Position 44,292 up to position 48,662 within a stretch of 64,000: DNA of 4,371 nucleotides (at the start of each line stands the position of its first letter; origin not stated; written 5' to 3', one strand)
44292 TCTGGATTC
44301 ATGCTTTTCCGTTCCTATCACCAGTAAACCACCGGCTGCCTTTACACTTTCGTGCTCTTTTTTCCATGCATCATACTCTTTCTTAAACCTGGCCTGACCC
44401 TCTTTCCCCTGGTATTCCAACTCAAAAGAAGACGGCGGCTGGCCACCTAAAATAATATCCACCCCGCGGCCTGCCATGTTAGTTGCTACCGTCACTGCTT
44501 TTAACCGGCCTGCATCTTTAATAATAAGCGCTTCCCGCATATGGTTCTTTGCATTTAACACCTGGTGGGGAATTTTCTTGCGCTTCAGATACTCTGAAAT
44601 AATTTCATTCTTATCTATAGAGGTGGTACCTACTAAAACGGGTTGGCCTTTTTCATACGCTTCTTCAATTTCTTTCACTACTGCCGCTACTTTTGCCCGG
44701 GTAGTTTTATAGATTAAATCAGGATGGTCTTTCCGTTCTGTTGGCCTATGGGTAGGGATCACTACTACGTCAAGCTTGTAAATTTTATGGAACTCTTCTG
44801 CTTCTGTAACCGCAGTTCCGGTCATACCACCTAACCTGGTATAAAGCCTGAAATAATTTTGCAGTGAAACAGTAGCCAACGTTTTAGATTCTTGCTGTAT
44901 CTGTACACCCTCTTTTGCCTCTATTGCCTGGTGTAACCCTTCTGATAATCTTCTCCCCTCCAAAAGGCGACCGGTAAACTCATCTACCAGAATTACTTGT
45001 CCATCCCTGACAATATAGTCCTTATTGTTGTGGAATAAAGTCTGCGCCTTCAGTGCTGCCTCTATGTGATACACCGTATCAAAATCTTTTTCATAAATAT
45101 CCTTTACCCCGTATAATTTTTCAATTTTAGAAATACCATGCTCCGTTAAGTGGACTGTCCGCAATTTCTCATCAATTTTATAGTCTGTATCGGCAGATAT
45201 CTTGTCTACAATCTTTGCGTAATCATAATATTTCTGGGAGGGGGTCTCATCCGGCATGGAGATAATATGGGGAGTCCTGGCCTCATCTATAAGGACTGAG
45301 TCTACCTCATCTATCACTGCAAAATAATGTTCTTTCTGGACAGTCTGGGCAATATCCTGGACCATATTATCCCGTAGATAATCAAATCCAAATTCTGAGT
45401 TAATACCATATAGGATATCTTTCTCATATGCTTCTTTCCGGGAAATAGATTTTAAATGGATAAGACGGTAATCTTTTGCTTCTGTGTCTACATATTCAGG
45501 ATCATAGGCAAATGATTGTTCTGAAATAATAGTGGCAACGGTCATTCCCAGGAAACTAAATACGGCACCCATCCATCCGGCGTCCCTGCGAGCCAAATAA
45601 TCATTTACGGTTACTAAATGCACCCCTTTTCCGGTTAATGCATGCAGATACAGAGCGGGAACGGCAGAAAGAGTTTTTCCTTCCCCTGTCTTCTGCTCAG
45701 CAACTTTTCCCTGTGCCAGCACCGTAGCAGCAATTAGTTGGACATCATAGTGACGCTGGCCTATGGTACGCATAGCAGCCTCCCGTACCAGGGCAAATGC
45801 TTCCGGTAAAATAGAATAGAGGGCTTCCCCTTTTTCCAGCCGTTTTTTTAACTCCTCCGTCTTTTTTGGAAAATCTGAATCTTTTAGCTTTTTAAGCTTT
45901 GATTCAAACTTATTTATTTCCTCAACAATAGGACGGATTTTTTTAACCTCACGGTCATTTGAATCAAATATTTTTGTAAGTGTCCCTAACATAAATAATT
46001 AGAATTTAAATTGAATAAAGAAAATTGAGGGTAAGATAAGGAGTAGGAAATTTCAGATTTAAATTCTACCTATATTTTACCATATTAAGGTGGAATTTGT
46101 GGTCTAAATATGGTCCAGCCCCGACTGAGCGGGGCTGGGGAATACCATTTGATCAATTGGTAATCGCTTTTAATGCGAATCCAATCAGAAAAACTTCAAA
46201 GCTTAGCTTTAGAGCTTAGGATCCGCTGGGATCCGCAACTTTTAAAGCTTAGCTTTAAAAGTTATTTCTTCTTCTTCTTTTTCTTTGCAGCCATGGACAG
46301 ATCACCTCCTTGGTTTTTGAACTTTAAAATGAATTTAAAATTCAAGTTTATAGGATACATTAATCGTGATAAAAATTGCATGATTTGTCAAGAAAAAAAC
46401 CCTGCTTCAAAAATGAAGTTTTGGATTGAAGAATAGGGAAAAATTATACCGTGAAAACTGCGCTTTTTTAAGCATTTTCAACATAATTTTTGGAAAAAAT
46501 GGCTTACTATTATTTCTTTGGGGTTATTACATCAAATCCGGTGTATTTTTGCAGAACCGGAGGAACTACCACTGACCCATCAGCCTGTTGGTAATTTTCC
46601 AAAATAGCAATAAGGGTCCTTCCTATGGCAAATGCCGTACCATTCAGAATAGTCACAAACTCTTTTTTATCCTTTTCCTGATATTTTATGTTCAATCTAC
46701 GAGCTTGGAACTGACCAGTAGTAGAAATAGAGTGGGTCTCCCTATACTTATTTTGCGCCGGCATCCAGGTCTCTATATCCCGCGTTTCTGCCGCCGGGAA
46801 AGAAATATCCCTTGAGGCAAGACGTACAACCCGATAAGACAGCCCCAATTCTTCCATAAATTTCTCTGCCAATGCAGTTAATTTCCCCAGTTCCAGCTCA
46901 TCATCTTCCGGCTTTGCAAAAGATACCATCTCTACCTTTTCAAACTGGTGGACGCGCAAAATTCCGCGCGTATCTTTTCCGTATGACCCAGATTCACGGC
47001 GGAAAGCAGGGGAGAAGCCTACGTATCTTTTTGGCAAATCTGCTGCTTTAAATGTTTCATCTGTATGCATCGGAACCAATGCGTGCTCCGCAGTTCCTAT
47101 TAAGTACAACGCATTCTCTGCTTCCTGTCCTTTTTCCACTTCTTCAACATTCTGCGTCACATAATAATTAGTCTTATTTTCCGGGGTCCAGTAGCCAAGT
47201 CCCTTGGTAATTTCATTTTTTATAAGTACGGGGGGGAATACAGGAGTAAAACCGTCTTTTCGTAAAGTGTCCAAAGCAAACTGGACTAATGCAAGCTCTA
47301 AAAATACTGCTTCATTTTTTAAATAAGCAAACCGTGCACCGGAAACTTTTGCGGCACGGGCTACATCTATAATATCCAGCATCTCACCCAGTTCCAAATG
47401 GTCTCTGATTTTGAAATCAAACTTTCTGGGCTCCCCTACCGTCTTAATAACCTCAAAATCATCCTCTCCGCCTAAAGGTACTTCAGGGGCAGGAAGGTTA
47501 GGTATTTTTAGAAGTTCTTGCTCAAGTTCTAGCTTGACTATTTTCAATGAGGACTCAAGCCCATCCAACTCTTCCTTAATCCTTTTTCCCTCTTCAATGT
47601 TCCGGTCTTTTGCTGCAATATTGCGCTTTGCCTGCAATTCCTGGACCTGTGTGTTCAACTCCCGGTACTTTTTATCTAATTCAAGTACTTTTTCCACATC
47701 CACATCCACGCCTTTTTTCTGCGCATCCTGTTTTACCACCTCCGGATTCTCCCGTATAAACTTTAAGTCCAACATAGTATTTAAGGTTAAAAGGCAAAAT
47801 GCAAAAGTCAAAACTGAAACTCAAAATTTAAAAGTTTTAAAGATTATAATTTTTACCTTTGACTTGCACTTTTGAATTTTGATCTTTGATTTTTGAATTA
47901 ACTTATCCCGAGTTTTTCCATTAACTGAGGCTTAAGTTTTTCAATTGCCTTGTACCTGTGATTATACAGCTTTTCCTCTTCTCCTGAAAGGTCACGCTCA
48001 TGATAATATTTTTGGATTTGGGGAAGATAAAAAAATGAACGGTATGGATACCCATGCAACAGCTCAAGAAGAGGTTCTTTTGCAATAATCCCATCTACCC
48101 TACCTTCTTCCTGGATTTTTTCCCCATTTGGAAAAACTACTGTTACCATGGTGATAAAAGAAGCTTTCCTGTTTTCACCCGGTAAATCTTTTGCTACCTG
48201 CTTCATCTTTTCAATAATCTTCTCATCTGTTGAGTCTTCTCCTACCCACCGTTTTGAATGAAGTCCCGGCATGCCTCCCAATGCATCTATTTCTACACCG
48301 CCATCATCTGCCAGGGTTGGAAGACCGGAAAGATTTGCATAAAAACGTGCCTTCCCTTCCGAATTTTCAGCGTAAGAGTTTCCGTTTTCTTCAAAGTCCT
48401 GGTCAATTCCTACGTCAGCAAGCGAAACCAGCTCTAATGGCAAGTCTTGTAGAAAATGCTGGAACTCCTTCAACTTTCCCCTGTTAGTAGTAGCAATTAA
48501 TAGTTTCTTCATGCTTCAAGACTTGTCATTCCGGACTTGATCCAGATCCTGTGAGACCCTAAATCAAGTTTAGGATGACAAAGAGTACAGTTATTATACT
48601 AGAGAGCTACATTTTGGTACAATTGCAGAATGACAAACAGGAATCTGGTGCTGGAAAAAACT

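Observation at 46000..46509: Unusually long (510-nt) structured region upstream of secA with a perfect-SD poly-lysine mini-ORF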

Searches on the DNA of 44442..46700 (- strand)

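Call 4: search_rna_families(source=window, start=45800, end=46700, threshold=evalue, max_evalue=10, show_alignments=3)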
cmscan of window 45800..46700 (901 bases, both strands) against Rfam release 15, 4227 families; matches with E-value up to 10: 16.
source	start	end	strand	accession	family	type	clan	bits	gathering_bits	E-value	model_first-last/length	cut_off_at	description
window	46239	46287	-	RF02418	Spd-sr07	Gene; sRNA;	-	24.4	55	0.32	1-63/63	no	Streptococcus sRNA Spd-sr07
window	46140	46345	-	RF03159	RAGATH-7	Gene; sRNA;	-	19.9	111.8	0.058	1-208/208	no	RAGATH-7 RNA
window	46266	46451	+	RF02368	Yfr21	Gene; sRNA;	-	19.7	100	1.8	1-205/205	no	Cyanobacterial functional RNA 21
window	46660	46691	-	RF02153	NBR2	Gene; lncRNA;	-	19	40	4.5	32-63/63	no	Neighbour of BRCA1 gene 2 converved region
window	46184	46335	-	RF00515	PyrR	Cis-reg;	-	19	54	6.4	1-115/115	no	PyrR binding site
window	46131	46285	+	RF01461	rli24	Gene; sRNA;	-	17.9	100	1.5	1-158/158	no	Listeria sRNA rli22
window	45942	46011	-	RF00531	snoMe28S-Gm3113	Gene; snRNA; snoRNA; CD-box;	-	17.7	70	5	1-84/84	no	Small nucleolar RNA Me28S-Gm3113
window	46081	46174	+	RF01770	rimP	Cis-reg; leader;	-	17.4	47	5.4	1-102/102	no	Gammaprotebacteria rimP leader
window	46189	46266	-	RF03616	MIR1888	Gene; miRNA;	-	17.2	72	3.4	1-101/101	no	MIR1888 microRNA precursor family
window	46011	46068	+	RF00336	snoJ26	Gene; snRNA; snoRNA; CD-box;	-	16.7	50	8.3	1-147/147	no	Small nucleolar RNA J26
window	46184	46270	-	RF04097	MIR2630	Gene; miRNA;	-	15.9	144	2.1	1-229/229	no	MIR2630 microRNA precursor family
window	46451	46574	-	RF02756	ES239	Gene; sRNA;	-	14.8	62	7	1-123/123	no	ES239 sRNA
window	45874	45959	-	RF02955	EGFOA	Gene; sRNA;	-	14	37.7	9.5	1-108/108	no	EGFOA RNA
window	45800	45872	+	RF02172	RFPL3-AS1_2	Gene; lncRNA;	-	11.9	40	2.9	1-71/71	no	RFPL3 antisense RNA 1 conserved region 2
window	46179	46374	+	RF01264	snR83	Gene; snRNA; snoRNA; HACA-box;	CL00023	11.7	75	5.8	1-308/308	no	Small nucleolar RNA snR83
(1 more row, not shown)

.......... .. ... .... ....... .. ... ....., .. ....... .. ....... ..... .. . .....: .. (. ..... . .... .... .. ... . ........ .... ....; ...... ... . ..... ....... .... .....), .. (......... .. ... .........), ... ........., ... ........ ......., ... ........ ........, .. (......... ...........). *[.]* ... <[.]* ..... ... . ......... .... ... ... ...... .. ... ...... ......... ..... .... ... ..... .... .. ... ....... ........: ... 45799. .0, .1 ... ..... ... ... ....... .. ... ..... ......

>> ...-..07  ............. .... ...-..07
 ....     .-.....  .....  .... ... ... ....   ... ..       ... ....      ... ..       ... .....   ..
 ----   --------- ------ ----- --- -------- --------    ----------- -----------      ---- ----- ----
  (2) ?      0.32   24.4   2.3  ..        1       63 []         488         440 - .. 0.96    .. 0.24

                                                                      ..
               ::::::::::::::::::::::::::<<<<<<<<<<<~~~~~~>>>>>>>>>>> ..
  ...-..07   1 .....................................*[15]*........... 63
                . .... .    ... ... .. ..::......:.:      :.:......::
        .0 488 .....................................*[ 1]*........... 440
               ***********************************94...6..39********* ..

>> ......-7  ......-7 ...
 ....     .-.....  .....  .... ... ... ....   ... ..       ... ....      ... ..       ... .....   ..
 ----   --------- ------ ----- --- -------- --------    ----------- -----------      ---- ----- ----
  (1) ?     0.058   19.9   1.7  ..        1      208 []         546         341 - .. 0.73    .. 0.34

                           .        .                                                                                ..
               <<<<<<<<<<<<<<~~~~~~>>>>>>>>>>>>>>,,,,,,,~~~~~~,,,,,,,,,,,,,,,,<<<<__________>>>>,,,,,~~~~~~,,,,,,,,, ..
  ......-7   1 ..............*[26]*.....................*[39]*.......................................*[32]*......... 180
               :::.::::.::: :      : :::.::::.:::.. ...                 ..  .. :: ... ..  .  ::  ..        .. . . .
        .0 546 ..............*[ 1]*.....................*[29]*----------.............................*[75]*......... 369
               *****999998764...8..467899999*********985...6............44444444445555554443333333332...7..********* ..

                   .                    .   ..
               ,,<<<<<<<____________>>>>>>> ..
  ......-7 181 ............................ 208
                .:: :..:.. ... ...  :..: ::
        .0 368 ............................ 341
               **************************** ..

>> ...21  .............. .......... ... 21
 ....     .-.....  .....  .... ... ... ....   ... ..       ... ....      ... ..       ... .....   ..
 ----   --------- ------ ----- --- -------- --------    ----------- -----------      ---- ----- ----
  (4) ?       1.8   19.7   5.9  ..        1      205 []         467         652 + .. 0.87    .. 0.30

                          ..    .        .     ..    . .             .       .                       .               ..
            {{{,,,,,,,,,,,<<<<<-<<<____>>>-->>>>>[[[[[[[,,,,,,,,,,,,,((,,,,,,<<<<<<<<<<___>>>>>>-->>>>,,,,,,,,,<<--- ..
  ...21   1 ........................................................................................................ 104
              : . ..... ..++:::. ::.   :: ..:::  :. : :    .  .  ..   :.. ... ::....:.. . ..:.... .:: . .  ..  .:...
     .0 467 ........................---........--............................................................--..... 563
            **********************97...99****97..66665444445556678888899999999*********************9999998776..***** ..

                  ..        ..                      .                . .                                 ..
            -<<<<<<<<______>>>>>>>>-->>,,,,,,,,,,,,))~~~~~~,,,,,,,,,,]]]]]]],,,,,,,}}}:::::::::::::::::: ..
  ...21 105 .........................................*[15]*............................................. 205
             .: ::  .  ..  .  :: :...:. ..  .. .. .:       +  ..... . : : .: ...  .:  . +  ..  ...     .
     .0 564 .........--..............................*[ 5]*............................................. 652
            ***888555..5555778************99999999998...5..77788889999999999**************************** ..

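Call 76: search_rna_families(sources=[L004, L005, L009, L010, L012, L014, L020, L025, L047, L076, L201, L203, L205], threshold=gathering)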
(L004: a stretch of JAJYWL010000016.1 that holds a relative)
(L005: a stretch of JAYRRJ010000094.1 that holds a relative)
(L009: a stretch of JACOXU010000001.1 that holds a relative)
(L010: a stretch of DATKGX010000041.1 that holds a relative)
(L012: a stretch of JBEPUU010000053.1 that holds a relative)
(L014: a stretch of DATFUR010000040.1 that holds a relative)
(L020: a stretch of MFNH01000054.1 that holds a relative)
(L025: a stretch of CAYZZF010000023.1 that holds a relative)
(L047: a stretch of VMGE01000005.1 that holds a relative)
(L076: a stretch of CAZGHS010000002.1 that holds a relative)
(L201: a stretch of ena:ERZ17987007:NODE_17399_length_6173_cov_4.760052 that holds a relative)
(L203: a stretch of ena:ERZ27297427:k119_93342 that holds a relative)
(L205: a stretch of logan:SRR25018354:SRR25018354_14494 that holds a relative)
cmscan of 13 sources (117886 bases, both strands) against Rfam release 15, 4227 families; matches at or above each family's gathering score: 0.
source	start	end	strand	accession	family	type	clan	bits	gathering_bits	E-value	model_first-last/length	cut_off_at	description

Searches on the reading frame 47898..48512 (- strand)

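Call 55: search_protein_families(library=pfam, proteins=[window:47898-48512:-], max_evalue=0.01)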
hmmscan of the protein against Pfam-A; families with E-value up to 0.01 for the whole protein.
window:47898-48512:- (204 aa): 1 family
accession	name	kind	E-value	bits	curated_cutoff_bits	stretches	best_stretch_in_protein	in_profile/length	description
PF01725.21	Ham1p_like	-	8.2e-42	143.6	22.5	1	4-195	1-185/186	Ham1 family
